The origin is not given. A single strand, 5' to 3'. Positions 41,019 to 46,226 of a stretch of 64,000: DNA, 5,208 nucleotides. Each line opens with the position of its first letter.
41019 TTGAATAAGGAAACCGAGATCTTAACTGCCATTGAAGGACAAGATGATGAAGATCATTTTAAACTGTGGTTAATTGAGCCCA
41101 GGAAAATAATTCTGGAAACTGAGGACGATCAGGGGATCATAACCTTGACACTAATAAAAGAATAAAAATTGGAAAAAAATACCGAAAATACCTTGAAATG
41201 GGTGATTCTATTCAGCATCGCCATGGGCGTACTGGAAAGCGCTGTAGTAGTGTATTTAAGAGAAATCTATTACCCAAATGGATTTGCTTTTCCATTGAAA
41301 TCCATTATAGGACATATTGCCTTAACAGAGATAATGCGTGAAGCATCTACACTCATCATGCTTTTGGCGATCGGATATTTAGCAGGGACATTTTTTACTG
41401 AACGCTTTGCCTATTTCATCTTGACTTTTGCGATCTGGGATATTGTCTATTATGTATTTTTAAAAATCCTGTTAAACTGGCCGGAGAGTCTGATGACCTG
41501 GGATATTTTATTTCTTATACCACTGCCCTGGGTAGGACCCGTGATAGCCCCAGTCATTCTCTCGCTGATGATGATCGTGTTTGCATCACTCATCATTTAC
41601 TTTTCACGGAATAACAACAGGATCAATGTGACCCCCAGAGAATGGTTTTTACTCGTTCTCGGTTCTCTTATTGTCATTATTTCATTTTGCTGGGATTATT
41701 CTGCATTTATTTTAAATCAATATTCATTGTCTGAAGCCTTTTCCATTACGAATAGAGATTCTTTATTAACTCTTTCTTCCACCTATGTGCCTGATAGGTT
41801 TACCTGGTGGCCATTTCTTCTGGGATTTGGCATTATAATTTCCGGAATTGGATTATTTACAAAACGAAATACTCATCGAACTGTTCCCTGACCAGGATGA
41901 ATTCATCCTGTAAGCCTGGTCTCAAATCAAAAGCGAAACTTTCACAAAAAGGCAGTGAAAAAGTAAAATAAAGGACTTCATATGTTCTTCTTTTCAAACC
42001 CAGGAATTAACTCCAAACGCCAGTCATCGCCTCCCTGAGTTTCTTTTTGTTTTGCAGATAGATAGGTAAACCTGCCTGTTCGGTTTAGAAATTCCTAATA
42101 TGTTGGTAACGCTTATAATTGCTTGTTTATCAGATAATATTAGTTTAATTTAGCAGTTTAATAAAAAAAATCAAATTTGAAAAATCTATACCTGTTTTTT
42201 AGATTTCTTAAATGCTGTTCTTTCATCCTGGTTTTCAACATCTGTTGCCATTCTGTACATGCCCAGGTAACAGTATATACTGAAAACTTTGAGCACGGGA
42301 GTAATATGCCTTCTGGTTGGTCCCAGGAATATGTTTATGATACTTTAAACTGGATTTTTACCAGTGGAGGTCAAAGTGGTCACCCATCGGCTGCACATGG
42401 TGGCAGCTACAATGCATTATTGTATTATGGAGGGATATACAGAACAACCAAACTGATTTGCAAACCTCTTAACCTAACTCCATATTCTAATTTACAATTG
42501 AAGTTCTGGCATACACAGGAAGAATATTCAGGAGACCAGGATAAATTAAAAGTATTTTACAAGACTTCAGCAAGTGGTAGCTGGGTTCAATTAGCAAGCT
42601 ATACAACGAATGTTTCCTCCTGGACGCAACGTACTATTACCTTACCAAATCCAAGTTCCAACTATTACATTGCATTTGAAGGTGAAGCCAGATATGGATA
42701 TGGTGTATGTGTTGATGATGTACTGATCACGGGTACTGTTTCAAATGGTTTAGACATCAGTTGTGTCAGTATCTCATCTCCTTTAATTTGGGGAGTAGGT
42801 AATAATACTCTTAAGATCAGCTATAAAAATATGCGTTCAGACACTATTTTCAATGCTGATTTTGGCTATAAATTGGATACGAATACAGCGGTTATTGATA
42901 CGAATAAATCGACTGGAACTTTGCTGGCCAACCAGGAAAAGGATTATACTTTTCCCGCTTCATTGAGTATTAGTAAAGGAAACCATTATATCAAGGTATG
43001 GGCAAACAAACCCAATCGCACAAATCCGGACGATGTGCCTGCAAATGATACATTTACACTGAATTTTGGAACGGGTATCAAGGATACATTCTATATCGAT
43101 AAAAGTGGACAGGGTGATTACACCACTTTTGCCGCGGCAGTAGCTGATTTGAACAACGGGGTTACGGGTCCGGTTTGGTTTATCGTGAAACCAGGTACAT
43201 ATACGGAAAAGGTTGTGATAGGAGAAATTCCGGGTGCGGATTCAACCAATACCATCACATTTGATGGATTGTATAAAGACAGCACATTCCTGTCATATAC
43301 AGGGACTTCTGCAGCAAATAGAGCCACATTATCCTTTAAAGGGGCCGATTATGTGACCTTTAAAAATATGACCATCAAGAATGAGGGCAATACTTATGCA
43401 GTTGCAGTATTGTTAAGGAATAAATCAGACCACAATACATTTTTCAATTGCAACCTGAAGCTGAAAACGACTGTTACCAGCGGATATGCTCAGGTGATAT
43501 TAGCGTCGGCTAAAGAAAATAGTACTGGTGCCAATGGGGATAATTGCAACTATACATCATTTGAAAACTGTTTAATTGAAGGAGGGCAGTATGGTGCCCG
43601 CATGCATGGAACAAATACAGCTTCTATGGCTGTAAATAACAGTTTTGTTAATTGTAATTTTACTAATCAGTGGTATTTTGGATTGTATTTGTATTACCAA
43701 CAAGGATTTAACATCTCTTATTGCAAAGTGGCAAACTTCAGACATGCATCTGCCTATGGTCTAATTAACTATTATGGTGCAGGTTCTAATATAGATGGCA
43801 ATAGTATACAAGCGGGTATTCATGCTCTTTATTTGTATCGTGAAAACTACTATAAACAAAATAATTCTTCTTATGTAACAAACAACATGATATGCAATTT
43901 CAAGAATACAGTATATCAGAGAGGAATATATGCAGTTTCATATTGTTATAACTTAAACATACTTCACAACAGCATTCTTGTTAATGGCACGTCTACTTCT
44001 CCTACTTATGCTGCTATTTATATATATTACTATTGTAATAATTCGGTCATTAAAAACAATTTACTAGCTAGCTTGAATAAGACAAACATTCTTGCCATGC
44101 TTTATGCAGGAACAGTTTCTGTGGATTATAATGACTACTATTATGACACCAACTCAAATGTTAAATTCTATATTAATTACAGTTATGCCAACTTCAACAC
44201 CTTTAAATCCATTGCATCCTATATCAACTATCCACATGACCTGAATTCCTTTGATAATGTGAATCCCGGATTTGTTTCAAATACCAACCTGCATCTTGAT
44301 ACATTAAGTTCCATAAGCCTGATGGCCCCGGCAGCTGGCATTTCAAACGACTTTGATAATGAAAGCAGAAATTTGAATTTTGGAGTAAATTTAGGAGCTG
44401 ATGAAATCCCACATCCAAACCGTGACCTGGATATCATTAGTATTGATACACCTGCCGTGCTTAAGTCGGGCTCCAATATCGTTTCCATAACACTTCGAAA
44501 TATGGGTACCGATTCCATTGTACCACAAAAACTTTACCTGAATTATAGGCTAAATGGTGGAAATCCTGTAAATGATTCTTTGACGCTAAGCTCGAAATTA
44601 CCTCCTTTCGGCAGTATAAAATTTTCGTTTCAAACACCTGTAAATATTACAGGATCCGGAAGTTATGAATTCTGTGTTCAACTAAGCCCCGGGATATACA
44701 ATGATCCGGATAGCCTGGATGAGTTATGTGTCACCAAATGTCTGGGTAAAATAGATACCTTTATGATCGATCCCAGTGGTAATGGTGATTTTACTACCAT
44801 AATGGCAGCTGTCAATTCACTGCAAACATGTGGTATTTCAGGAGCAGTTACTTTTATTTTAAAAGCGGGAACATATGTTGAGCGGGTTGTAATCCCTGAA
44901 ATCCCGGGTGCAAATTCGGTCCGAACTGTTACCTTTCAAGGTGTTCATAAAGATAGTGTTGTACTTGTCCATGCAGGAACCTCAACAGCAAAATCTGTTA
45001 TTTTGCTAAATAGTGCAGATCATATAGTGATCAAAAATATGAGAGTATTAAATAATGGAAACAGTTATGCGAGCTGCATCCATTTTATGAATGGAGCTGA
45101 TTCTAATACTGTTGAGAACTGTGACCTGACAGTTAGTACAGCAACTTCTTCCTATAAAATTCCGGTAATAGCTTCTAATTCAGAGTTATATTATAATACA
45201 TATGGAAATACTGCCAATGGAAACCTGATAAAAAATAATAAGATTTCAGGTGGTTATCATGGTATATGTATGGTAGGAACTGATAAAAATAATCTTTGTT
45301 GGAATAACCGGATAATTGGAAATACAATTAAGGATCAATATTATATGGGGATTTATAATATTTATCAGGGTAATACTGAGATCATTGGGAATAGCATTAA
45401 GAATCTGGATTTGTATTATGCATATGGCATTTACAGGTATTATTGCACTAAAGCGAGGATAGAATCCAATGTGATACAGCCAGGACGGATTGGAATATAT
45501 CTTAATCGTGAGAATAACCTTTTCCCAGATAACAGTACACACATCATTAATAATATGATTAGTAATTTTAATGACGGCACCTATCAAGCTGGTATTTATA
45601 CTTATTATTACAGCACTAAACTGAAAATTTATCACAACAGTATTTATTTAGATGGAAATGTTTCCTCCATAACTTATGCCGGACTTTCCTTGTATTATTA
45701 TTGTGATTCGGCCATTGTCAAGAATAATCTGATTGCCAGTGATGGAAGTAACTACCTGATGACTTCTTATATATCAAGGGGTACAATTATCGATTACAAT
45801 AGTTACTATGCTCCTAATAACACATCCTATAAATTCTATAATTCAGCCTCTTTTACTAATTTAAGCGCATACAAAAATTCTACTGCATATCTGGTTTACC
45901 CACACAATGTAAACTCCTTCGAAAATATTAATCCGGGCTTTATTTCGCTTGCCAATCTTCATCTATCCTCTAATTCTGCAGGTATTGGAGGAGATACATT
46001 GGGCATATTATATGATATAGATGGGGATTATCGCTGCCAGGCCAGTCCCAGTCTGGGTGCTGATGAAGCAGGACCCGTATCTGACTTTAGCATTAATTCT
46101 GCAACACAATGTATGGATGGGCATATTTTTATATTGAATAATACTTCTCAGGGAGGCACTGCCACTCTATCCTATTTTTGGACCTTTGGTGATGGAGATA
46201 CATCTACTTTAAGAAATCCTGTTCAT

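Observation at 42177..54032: Giant 11.9-kb gene: 3951-aa T9SS cargo with duplicated CARDB+beta-helix modules, a LamG domain and 26 PKD domains; apparent TTG start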

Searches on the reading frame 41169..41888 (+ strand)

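Call 14: search_protein_families(library=pfam, proteins=[window:41169-41888:+], max_evalue=0.001)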
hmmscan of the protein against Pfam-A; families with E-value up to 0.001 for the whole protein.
window:41169-41888:+ (240 aa): 0 families

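Call 55: search_protein_families(library=ncbifam, proteins=[window:41169-41888:+], max_evalue=0.01)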
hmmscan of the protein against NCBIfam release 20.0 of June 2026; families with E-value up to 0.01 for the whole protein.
window:41169-41888:+ (240 aa): 1 family
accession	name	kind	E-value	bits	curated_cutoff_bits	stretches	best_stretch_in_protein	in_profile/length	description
NF005162.0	PRK06638.1-1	equivalog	0.0087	15.9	157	0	64-140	35-111/184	NADH-quinone oxidoreductase subunit J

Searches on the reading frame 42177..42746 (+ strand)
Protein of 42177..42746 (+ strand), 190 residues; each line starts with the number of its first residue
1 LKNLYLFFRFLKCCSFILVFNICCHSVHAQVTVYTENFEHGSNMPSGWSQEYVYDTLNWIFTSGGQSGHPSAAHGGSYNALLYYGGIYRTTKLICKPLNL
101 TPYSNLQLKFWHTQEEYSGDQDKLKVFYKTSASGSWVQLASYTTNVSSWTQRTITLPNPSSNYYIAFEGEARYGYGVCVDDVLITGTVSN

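Call 23: search_protein_families(library=pfam, proteins=[window:42177-42746:+], max_evalue=1)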
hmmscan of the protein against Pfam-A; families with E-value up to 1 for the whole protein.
window:42177-42746:+ (190 aa): 2 families
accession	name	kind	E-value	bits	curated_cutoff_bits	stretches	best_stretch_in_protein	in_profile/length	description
PF00629.30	MAM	-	5.7e-07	29.9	26.4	1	37-185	2-153/158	MAM domain, meprin/A5/mu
PF14741.12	GH114_assoc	-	0.04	14.5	22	1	118-163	58-102/126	N-terminal glycosyl-hydrolase-114-associated domain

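Call 51: search_protein_families(library=ncbifam, proteins=[window:42177-42746:+], max_evalue=1)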
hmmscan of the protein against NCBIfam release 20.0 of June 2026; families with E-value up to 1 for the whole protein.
window:42177-42746:+ (190 aa): 2 families
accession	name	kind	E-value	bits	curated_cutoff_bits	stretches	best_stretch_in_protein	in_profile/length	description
NF038128.1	choice_anch_J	domain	1.5e-12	48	30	1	34-184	2-162/162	choice-of-anchor J domain-containing protein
NF052644.1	T9SS_DNase_Rie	equivalog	0.0025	17.2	260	1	21-185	11-168/251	T9SS-dependent surface endonuclease, AS87_RS02955 family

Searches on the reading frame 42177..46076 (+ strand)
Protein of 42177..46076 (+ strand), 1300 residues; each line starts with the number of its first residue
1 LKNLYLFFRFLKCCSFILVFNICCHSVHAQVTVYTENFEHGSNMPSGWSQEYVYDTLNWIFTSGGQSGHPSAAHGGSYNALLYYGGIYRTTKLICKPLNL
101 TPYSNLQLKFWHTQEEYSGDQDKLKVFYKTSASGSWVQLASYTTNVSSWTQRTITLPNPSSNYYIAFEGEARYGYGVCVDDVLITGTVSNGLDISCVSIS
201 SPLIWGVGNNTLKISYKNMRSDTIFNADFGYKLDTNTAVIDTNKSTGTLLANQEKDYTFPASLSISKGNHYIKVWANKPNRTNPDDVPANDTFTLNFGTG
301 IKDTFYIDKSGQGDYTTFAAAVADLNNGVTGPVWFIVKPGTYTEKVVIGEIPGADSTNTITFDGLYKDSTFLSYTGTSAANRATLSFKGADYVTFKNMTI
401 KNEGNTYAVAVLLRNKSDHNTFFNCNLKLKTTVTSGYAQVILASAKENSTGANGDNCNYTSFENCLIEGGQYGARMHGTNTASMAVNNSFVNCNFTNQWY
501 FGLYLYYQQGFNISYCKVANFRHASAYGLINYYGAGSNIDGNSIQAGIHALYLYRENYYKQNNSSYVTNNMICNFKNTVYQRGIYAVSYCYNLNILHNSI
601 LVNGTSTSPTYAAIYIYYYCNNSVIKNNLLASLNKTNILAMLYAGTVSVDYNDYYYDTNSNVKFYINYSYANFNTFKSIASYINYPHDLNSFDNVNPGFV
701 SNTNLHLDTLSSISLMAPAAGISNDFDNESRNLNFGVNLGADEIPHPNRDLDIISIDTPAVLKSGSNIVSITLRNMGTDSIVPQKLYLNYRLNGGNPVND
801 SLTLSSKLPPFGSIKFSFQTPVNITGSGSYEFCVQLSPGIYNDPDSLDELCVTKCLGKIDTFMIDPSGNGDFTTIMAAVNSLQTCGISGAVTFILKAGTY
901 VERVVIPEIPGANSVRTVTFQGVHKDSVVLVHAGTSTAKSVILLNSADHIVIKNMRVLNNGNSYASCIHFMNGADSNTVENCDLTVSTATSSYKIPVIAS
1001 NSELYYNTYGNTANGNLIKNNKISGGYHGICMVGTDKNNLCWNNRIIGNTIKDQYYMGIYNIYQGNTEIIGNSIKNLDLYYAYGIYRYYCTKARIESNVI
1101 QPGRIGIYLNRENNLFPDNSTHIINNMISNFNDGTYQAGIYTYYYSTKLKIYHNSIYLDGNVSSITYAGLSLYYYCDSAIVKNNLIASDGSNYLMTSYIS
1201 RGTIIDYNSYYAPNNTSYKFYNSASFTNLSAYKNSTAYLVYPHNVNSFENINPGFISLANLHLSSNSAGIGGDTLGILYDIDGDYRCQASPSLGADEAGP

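Call 13: find_homologous_proteins(query=window:42177-46076:+)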
Query window:42177-46076:+ (1300 aa): 148 proteins with E <= 0.001 among 8000 candidates; the best 120 are listed.
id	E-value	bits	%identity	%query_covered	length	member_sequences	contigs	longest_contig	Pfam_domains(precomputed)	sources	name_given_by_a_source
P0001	6.0e-167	576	37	76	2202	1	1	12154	PF13229.13,PF00801.27,PF01095.26,PF20009.5,PF18962.8,PF16403.12,PF18911.7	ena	-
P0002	9.7e-137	476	51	13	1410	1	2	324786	PF16655.13,PF00112.30,PF25059.2,PF00041.28,PF16656.12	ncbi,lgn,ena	-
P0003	1.5e-130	456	48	13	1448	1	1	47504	PF00629.31,PF05345.19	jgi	-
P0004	1.5e-128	449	52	12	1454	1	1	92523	PF00629.31,PF05547.18,PF05345.19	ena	-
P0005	3.5e-127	444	40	15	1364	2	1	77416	PF02868.22,PF00629.31,PF22633.4,PF01447.25,PF05345.19,PF07504.20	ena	-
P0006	2.9e-126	441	48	12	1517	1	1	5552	PF02868.22,PF00629.31,PF03413.26,PF01447.25,PF05345.19,PF07504.20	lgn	-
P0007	2.0e-124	435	42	14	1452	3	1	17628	PF00629.31,PF05345.19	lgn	-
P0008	7.6e-120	420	45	17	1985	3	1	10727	PF00629.31,PF16893.12,PF00041.28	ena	-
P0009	1.3e-117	413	48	12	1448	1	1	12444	PF00629.31,PF05547.18,PF05345.19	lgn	-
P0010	3.1e-116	408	52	12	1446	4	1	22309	PF00629.31,PF05345.19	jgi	-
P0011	1.0e-115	406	41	14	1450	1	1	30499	PF00629.31,PF05345.19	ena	-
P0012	2.2e-115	405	43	13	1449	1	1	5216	PF00629.31,PF05345.19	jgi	jgi:M6 family metalloprotease-like protein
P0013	1.2e-114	403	43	44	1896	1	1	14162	PF00431.27,PF20009.5,PF18962.8,PF16403.12,PF18911.7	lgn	-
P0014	8.9e-114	400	54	12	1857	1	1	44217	PF00629.31,PF14873.12,PF00041.28,PF16656.12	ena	-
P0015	2.7e-111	392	46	12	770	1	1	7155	PF00629.31,PF07675.19,PF05345.19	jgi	-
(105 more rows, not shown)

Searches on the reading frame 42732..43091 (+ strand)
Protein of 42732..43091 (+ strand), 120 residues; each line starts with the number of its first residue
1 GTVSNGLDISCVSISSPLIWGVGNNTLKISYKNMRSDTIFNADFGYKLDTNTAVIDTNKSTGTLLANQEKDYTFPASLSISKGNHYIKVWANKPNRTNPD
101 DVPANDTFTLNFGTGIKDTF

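Call 23: search_protein_families(library=pfam, proteins=[window:42732-43091:+], max_evalue=1)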
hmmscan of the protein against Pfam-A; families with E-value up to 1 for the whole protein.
window:42732-43091:+ (120 aa): 0 families
